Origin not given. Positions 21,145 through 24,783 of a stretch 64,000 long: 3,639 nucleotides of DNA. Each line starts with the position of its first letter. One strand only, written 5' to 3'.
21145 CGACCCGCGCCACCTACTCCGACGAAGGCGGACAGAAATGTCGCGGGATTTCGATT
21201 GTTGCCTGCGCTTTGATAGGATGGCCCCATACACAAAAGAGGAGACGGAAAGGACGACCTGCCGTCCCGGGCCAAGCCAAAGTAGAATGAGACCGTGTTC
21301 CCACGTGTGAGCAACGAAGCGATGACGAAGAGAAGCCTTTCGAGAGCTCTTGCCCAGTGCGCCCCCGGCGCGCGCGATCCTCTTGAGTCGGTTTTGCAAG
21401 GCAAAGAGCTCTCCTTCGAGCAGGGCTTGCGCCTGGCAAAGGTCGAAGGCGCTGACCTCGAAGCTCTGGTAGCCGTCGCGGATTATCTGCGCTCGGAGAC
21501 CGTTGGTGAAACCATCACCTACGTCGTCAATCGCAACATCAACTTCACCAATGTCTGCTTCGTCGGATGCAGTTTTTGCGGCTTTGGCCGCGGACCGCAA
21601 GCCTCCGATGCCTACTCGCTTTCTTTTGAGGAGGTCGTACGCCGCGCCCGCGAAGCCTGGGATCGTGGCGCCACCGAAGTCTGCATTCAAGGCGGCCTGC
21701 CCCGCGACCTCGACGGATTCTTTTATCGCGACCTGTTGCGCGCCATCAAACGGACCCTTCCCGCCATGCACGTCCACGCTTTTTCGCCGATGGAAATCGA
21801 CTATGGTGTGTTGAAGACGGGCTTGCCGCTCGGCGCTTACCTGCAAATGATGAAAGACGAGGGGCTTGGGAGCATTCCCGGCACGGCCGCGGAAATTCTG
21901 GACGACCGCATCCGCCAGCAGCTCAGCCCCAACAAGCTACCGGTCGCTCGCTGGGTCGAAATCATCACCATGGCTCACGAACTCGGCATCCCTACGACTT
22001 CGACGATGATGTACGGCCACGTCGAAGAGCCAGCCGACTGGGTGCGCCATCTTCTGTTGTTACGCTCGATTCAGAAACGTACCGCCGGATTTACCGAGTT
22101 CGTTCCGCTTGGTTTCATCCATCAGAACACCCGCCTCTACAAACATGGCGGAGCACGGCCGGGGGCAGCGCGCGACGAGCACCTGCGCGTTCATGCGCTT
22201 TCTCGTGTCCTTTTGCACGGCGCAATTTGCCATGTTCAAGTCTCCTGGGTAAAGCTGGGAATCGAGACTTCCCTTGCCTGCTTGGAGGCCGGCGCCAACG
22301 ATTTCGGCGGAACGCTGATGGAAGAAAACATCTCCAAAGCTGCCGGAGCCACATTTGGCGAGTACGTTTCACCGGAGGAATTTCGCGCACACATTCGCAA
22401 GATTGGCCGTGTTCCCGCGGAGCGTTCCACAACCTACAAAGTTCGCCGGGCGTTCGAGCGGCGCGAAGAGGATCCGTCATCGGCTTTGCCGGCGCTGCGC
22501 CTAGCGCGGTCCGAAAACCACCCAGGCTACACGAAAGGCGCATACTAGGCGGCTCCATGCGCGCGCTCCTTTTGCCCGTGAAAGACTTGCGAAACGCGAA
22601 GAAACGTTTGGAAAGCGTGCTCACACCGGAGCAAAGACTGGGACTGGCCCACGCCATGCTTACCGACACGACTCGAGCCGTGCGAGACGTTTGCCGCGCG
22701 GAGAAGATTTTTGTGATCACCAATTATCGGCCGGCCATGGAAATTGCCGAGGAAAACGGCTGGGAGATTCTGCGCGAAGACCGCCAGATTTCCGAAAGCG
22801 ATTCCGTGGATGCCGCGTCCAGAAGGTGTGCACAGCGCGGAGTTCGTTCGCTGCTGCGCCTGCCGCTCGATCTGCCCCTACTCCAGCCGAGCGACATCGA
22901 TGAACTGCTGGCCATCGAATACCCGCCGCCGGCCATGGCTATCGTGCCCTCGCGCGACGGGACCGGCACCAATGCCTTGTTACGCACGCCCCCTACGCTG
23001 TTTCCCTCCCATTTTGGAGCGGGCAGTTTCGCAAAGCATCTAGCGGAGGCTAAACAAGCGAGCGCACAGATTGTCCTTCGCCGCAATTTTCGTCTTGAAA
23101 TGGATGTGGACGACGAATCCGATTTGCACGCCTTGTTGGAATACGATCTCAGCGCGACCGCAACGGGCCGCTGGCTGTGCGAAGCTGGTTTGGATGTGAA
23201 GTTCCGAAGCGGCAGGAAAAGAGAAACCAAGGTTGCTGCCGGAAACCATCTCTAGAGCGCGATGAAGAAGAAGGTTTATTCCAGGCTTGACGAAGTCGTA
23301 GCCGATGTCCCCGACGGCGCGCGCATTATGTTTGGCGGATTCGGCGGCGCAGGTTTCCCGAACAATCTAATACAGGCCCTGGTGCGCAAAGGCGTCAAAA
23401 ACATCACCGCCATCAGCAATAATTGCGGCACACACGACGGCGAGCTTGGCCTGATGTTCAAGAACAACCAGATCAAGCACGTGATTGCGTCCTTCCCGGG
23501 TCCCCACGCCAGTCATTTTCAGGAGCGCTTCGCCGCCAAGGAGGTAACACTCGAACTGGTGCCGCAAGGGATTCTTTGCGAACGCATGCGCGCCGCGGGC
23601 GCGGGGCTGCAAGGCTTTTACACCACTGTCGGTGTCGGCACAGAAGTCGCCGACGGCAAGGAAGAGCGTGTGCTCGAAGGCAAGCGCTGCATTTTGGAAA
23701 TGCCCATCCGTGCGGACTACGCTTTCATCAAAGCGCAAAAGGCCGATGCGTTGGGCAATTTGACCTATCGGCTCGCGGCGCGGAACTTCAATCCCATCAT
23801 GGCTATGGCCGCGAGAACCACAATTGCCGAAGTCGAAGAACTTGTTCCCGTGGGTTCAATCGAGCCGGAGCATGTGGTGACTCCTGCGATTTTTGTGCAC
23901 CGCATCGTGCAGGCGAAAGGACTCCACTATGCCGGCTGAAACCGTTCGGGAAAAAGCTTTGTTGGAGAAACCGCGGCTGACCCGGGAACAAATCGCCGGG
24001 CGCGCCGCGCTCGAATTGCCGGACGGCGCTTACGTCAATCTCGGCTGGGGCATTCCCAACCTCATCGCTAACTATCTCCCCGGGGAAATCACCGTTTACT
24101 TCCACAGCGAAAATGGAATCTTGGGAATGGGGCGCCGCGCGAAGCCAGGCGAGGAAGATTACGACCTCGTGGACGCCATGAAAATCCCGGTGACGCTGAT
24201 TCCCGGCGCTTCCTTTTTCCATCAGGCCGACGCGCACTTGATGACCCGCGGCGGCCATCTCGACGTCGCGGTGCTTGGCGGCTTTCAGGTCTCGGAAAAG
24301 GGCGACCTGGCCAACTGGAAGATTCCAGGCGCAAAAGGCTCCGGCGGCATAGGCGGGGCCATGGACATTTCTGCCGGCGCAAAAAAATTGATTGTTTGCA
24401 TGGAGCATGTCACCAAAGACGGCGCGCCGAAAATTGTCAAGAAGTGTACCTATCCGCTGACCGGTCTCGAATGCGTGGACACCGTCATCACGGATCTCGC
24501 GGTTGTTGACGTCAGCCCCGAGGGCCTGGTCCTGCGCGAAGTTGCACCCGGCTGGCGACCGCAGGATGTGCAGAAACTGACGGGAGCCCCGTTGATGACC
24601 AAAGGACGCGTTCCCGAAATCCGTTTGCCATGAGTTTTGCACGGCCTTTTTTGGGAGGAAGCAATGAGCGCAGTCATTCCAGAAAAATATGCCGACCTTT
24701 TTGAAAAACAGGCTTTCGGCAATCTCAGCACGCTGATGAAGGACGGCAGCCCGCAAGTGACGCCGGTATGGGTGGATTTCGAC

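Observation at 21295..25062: Deazaflavin (F420) operon in a probable Acidobacterium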

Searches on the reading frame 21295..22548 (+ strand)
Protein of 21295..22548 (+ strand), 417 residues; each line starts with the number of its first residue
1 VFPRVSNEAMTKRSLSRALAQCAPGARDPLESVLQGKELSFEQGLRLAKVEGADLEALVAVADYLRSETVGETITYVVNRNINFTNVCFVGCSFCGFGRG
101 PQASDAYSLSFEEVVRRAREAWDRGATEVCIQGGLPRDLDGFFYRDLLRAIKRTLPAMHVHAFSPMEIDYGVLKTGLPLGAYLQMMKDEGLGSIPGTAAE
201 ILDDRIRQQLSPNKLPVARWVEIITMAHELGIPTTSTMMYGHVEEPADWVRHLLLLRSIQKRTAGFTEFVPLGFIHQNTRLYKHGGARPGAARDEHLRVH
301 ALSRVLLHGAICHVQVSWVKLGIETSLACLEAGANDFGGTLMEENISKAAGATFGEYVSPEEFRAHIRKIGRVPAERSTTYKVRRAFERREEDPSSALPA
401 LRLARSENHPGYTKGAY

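Call 4: search_protein_families(library=ncbifam, proteins=[window:21295-22548:+], max_evalue=0.001)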
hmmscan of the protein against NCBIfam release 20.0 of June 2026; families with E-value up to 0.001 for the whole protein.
window:21295-22548:+ (417 aa): 15 families
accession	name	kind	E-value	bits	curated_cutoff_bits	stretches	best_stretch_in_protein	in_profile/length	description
NF006687.0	PRK09234.1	equivalog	2.4e-153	512.3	1018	1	35-386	488-839/849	bifunctional FO biosynthesis protein CofGH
TIGR03551.1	F420_cofH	equivalog_domain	1.4e-146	487.7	374.1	1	44-382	6-343/345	5-amino-6-(D-ribitylamino)uracil--L-tyrosine 4-hydroxyphenyl transferase CofH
NF005609.0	PRK07360.1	equivalog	1.1e-133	445.6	426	1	30-386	12-370/374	7,8-didemethyl-8-hydroxy-5-deazariboflavin synthase subunit CofH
TIGR00423.1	TIGR00423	subfamily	3.6e-116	387.8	260.25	1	74-382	1-308/310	CofH family radical SAM protein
TIGR03699.1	menaquin_MqnC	equivalog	5.4e-104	347.7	428.1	1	39-382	3-340/342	cyclic dehypoxanthinyl futalosine synthase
TIGR03700.1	mena_SCO4494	equivalog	5.9e-92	308.3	434.55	1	31-382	3-349/351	aminofutalosine synthase MqnE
NF006277.0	PRK08445.1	equivalog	4.4e-81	272.4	576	1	47-385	10-346/348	dehypoxanthine futalosine cyclase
NF006276.0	PRK08444.1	equivalog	2.7e-65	220.7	560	1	30-383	4-349/353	aminofutalosine synthase MqnE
NF004580.0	PRK05926.1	equivalog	3.8e-57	194.2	583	1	31-375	20-363/370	hypothetical protein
NF004884.0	PRK06245.1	equivalog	1.6e-15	56.8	209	1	69-340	6-273/340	7,8-didemethyl-8-hydroxy-5-deazariboflavin synthase subunit CofG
TIGR03550.1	F420_cofG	equivalog_domain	1.6e-14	53.8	213.35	1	75-340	1-266/322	7,8-didemethyl-8-hydroxy-5-deazariboflavin synthase CofG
TIGR03956.1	rSAM_HydE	equivalog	1.7e-09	37.4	254.6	1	38-309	10-261/340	[FeFe] hydrogenase H-cluster radical SAM maturase HydE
TIGR00433.2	bioB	equivalog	2.1e-06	27.2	225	1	38-131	2-96/307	biotin synthase BioB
TIGR02351.2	thiH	equivalog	9.9e-05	21.6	380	1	26-174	22-169/364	2-iminoacetate synthase ThiH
TIGR03910.1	pyrrolys_PylB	equivalog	0.00013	21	348.2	1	30-282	9-247/347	methylornithine synthase PylB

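Call 5: search_protein_families(library=pfam, proteins=[window:21295-22548:+], max_evalue=0.001)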
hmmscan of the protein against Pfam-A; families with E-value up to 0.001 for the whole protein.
window:21295-22548:+ (417 aa): 2 families
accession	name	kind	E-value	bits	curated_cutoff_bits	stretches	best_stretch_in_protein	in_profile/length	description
PF19288.4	CofH_C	-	9.5e-23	80.8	27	1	264-386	2-121/125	CofH/MqnC C-terminal region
PF04055.27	Radical_SAM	-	3.2e-19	70.2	29.5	1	82-255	1-165/166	Radical SAM superfamily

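Call 15: find_related_loci(query=window:21295-22548:+, collection=genome_contigs, flank=6000)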
Query window:21295-22548:+ (417 aa) in genome_contigs; peptide patterns used: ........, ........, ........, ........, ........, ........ (x = any residue, [..] = any of these).
600 stretches matched a pattern (row limit reached: there are more); 597 encode a relative of the query (tblastn E <= 1e-3); the best 80 are kept; 80 distinct loci.
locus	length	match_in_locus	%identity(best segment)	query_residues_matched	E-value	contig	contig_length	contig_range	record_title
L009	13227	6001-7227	77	3-417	0e+0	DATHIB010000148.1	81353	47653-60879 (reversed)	MAG TPA_asm: Candidatus Limnocylindria bacterium isolate SMAG_U12515 k141_388159, whole genome shotgun sequence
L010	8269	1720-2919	78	18-417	0e+0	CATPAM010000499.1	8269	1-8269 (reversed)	MAG: Candidatus Acidoferrales bacterium isolate COA_Bin_20_4 genome assembly, contig: co_assembly_000000102922, whole ge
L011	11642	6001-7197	75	19-417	0e+0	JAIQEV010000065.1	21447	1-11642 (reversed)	MAG: Terriglobia bacterium isolate SRVP_26 SR-VP_26_10_2019_2_100cm_scaffold_2129, whole genome shotgun sequence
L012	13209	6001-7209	68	14-417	0e+0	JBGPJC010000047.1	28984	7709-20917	MAG: Terriglobia bacterium isolate OBJ_0618_7090110_319 k141_5145852_length_28984_cov_46.2324, whole genome shotgun sequ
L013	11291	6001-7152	66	30-413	4e-170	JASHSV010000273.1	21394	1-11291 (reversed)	MAG: Candidatus Acidiferrales bacterium isolate JOPF136 JOPF_NEAR_contig_1156556, whole genome shotgun sequence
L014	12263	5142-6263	61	15-388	2e-158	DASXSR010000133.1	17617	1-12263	MAG TPA_asm: Blastocatellia bacterium isolate SMAG_U4671 k141_3068920, whole genome shotgun sequence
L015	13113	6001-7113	63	18-381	8e-154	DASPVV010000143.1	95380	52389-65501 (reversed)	MAG TPA_asm: Terriglobales bacterium isolate SMAG_U12338 k141_2054989, whole genome shotgun sequence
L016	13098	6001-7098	61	20-382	3e-148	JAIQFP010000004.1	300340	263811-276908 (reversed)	MAG: Terriglobia bacterium isolate SRVP_3 SR-VP_26_10_2019_C_30cm_scaffold_17, whole genome shotgun sequence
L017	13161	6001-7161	59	27-410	4e-148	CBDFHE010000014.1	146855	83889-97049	MAG: Candidatus Acidiferrales bacterium isolate 9b07de3c-f935-4338-af52-4fc3591157dc genome assembly, contig: contig_14,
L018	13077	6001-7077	61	26-381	2e-147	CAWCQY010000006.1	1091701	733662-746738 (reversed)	MAG: uncultured Acidobacteriota bacterium isolate MFD05377.bin.2.117 genome assembly, contig: contig_45491, whole genome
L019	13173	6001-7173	57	8-396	2e-145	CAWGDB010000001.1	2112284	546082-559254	MAG: uncultured Acidobacteriaceae bacterium isolate MFD02248.bin.1.12 genome assembly, contig: contig_11779, whole genom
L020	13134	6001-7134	57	8-382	4e-145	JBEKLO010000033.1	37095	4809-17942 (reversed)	MAG: Terriglobales bacterium isolate SPRUCE 372 SPRUCE_372_33, whole genome shotgun sequence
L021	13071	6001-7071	61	28-381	6e-145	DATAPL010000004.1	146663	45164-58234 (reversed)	MAG TPA_asm: Terriglobales bacterium isolate SMAG_U5440 k141_6550358, whole genome shotgun sequence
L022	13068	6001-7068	62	26-381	2e-142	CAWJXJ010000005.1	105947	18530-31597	MAG: uncultured Acidobacteriaceae bacterium isolate MFD05502.bin.1.194 genome assembly, contig: contig_32708, whole geno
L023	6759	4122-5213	61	17-381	3e-142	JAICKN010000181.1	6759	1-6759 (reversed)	MAG: Acidobacteriales bacterium isolate GZL_HY_2_bin.55 k141_2435089_length_6759_cov_28.3738, whole genome shotgun seque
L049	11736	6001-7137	52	17-392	7e-128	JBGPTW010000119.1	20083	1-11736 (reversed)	MAG: Candidatus Methylomirabilia bacterium isolate OBJ1_062018_110_59 k141_824137_length_20083_cov_15.0000, whole genome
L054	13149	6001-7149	52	18-399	5e-127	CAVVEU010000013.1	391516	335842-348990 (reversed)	MAG: uncultured Candidatus Rokubacteria bacterium isolate MFD02242.bin.2.279 genome assembly, contig: contig_3058, whole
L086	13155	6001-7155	48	11-387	1e-123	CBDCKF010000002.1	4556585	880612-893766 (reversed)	MAG: Terriglobia bacterium isolate e9658d76-3961-49e5-94b1-bf0d2ca6e407 genome assembly, contig: contig_2, whole genome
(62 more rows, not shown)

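Call 45: search_protein_families(library=pfam, proteins=[L049:7580-8164:+, L054:7676-8182:+, L019:7982-8839:+, L016:8710-9342:+, L086:2246-3175:+, L015:9307-10356:+, L012:10232-10978:+], max_evalue=0.001)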
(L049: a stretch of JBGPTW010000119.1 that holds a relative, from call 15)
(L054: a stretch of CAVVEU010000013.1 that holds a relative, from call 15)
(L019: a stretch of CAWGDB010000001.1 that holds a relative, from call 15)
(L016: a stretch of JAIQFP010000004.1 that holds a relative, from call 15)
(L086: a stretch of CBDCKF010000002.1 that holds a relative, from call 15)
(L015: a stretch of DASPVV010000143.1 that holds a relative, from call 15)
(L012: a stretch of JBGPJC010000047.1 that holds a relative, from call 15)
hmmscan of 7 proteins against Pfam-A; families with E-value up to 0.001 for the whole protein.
L049:7580-8164:+ (194 aa): 0 families

L054:7676-8182:+ (168 aa): 0 families

L019:7982-8839:+ (285 aa): 1 family
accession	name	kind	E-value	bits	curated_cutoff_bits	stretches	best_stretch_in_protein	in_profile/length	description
PF00005.33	ABC_tran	-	4.3e-36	125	25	1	31-176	1-136/137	ABC transporter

L016:8710-9342:+ (210 aa): 1 family
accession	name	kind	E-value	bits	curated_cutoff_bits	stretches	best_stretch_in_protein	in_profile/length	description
PF00528.27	BPD_transp_1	-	4.5e-23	82.4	26.4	1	36-208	1-183/184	Binding-protein-dependent transport system inner membrane component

L086:2246-3175:+ (309 aa): 1 family
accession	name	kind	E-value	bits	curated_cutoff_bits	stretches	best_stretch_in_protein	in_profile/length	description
PF00296.26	Bac_luciferase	-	3.1e-50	171.8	27.9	1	1-243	1-227/314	Luciferase-like monooxygenase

L015:9307-10356:+ (349 aa): 1 family
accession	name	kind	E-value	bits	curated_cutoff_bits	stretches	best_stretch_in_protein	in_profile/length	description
PF04069.17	OpuAC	-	2.8e-52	178.3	21.2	1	82-345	2-256/257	Substrate binding domain of ABC-type glycine betaine transport system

L012:10232-10978:+ (248 aa): 1 family
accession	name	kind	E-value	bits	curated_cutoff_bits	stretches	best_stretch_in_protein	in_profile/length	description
PF03167.25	UDG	-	3.3e-33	115.2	24.3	1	49-224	1-140/141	Uracil DNA glycosylase superfamily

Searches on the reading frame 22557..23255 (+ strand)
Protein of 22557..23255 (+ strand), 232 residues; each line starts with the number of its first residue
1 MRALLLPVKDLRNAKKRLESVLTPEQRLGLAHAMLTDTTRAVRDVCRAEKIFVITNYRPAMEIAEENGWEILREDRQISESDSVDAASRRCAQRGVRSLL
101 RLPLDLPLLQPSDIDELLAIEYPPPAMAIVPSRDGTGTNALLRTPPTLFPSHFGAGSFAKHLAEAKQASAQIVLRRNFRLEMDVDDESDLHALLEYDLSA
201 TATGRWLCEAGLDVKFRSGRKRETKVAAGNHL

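Call 4: search_protein_families(library=ncbifam, proteins=[window:22557-23255:+], max_evalue=0.001)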
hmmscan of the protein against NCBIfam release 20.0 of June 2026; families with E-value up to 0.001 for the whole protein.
window:22557-23255:+ (232 aa): 2 families
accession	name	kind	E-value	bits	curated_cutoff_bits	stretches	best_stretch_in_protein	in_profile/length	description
TIGR03552.1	F420_cofC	equivalog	7.7e-41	139.9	105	1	4-195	2-189/196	2-phospho-L-lactate guanylyltransferase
TIGR04282.1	glyco_like_cofC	hypoth_equivalog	1.5e-05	24.9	134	1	13-190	12-189/189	TIGR04282 family arsenosugar biosynthesis glycosyltransferase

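Call 5: search_protein_families(library=pfam, proteins=[window:22557-23255:+], max_evalue=0.001)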
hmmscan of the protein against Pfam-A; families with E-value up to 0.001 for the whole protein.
window:22557-23255:+ (232 aa): 2 families
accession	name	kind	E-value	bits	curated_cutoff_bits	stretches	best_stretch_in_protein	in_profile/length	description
PF01983.22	CofC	-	1.9e-25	89.8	22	1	4-226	3-214/217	Guanylyl transferase CofC like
PF12804.13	NTP_transf_3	-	1.2e-07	32.5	27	1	33-143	25-133/160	MobA-like NTP transferase domain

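Call 26: search_solved_structures(query=window:22557-23255:+, max_evalue=0.001, show_alignments=4)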
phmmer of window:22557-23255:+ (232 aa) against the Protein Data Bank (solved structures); distinct sequences matched with E-value up to 0.001: 3.
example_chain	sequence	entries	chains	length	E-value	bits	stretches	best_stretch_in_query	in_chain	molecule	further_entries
7p97_AAA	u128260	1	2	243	7.6e-16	61.6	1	5-197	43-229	3-phospho-D-glycerate guanylyltransferase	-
6bwg_A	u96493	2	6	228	1.6e-10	44.2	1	4-197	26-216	2-phospho-L-lactate guanylyltransferase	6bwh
2i5e_A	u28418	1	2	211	3.3e-09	40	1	6-199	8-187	Hypothetical protein MM_2497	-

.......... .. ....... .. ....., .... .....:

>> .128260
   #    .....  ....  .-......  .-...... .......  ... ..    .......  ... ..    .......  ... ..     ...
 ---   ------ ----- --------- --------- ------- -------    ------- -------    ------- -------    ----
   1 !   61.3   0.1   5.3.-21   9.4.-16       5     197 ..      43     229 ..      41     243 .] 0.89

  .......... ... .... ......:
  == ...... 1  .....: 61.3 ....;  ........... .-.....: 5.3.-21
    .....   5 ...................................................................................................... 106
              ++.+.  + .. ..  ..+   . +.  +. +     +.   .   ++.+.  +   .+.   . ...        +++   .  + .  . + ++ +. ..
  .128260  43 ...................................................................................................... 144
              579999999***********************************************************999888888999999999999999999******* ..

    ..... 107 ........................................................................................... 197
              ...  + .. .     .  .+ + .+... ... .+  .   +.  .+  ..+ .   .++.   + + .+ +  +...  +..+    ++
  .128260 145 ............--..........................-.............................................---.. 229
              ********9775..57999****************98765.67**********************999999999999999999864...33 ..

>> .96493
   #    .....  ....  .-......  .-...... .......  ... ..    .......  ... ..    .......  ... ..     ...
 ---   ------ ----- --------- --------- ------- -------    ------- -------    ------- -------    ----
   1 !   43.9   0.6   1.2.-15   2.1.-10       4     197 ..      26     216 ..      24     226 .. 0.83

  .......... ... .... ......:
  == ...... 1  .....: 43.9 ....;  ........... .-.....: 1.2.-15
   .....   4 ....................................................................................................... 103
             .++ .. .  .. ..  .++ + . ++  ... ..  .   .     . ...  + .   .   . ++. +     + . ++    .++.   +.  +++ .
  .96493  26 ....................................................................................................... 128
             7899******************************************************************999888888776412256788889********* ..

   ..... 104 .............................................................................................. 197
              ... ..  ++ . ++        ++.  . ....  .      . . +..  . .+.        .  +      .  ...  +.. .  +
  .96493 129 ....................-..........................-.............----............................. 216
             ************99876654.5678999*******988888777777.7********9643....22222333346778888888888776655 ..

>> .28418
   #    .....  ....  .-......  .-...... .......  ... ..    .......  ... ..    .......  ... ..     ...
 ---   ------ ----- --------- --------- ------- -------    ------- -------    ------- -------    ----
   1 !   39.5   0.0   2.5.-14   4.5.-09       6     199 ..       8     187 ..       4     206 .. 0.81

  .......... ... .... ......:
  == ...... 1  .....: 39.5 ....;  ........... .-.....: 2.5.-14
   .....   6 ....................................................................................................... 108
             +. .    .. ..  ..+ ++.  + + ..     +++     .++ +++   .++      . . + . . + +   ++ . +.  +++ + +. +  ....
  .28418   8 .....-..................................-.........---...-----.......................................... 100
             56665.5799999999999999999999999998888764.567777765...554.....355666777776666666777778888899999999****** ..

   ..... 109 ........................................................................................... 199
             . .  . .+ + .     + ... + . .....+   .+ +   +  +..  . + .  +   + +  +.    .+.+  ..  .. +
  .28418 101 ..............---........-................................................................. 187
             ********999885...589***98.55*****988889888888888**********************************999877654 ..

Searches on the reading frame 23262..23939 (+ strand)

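Call 4: search_protein_families(library=ncbifam, proteins=[window:23262-23939:+], max_evalue=0.001)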
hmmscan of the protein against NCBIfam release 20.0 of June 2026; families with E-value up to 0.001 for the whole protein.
window:23262-23939:+ (225 aa): 2 families
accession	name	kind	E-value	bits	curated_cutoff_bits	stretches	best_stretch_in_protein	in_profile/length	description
TIGR02429.1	pcaI_scoA_fam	subfamily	7.4e-85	283.8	128.5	1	2-219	2-220/222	3-oxoacid CoA-transferase subunit A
NF007394.0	PRK09920.1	equivalog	3.9e-66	222.8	315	1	2-218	2-216/219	acetate CoA-transferase subunit alpha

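Call 5: search_protein_families(library=pfam, proteins=[window:23262-23939:+], max_evalue=0.001)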
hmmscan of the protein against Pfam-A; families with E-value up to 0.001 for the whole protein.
window:23262-23939:+ (225 aa): 1 family
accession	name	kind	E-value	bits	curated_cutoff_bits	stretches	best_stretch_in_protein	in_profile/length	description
PF01144.29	CoA_trans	-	5.3e-62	209.5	23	1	8-217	3-216/217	Coenzyme A transferase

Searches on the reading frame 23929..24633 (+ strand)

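Call 4: search_protein_families(library=ncbifam, proteins=[window:23929-24633:+], max_evalue=0.001)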
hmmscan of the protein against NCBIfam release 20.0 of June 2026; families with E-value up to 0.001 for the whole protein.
window:23929-24633:+ (234 aa): 1 family
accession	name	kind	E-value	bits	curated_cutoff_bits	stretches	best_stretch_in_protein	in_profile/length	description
TIGR02428.1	pcaJ_scoB_fam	subfamily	1.9e-84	282.2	243.55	1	18-222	2-205/207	3-oxoacid CoA-transferase subunit B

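Call 5: search_protein_families(library=pfam, proteins=[window:23929-24633:+], max_evalue=0.001)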
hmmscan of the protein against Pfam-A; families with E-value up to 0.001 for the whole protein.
window:23929-24633:+ (234 aa): 1 family
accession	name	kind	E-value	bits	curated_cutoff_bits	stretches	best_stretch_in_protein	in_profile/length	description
PF01144.29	CoA_trans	-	3.2e-37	128.5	23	1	20-216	2-216/217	Coenzyme A transferase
